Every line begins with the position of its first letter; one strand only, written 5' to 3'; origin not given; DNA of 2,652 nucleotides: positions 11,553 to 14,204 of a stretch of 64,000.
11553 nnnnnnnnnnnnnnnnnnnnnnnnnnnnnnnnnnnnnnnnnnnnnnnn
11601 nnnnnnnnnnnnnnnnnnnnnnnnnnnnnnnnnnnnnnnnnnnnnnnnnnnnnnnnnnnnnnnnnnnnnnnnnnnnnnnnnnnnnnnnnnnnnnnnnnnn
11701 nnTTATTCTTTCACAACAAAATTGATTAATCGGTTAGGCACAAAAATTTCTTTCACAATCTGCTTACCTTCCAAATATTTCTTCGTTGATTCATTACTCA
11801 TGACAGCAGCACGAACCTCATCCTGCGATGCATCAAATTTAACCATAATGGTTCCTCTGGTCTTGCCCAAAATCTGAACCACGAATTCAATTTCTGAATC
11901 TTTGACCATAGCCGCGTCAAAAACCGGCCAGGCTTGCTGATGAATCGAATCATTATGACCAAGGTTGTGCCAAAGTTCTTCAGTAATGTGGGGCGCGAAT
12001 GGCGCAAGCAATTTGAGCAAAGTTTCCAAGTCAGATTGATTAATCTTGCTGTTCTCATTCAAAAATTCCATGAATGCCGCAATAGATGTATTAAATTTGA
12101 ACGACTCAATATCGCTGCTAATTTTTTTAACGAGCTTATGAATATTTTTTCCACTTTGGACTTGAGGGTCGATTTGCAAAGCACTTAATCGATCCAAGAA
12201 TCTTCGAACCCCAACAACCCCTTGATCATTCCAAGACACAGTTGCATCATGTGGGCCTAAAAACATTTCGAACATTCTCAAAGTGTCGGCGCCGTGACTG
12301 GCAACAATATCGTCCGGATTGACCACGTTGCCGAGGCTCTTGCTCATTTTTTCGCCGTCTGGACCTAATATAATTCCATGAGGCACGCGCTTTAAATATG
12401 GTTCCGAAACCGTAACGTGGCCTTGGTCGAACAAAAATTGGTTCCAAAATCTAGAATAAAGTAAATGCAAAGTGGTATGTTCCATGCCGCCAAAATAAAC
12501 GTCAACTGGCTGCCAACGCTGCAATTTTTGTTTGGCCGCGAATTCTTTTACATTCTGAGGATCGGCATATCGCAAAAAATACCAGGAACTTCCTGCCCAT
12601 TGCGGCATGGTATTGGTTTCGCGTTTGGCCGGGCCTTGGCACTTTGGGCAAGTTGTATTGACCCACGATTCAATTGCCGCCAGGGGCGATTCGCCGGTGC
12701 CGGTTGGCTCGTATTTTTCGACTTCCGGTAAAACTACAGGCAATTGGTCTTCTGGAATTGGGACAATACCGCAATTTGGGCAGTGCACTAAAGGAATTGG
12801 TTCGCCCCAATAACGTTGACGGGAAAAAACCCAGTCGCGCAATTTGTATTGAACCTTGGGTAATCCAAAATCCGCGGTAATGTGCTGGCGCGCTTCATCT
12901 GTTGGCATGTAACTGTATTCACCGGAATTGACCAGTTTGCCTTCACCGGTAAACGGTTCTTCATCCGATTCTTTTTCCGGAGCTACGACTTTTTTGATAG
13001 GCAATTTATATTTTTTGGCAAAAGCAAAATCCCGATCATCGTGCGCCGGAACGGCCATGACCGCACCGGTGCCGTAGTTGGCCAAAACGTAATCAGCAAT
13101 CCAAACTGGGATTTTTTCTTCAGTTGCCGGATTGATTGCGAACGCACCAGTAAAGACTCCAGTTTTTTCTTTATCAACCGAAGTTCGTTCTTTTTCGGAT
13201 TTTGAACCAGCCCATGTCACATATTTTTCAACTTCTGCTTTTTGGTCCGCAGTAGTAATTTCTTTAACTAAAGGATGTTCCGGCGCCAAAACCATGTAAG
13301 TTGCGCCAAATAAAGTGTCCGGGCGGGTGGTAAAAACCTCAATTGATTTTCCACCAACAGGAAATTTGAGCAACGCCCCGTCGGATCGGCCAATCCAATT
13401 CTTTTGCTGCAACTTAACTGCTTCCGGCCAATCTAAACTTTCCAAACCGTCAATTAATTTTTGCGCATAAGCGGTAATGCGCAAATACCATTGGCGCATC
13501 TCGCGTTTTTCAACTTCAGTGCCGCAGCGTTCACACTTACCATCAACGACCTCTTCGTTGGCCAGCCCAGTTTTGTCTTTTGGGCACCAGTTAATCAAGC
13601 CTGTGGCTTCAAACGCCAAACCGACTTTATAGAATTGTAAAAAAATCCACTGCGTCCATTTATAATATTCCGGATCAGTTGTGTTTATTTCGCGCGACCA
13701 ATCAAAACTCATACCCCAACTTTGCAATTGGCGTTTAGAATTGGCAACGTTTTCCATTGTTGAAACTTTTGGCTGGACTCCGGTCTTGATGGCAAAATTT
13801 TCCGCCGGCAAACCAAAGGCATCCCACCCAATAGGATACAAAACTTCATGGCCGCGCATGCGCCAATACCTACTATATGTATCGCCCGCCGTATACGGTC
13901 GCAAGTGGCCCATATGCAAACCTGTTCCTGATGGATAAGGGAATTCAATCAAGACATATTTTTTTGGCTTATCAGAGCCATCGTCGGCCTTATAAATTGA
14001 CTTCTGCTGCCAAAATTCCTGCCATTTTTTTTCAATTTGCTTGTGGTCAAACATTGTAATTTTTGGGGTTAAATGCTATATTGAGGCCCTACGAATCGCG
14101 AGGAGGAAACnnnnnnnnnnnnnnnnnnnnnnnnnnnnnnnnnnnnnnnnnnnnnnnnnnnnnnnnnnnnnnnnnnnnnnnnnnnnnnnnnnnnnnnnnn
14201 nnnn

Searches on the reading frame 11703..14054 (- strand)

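Call 70: search_protein_families(library=pfam, proteins=[window:11703-14054:-], max_evalue=0.00001)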
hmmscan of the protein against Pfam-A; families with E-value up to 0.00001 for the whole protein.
window:11703-14054:- (783 aa): 5 families
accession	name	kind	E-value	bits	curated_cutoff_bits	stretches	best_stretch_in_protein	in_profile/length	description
PF13603.12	tRNA-synt_1_2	-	3.5e-70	235.7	25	1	218-394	1-182/185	Leucyl-tRNA synthetase, editing domain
PF00133.28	tRNA-synt_1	-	8e-49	166.9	22.7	2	10-221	1-225/414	tRNA synthetases class I (I, L, M and V)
PF09334.17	tRNA-synt_1g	-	2.5e-28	99.4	20.1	1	36-182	5-147/391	tRNA synthetases class I (M)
PF08264.19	Anticodon_1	-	2.8e-22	79.6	25.1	1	638-743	8-143/148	Anticodon-binding domain of tRNA ligase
PF01406.26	tRNA-synt_1e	-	5.8e-06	26.3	27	0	551-595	235-279/301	tRNA synthetases class I (C) catalytic domain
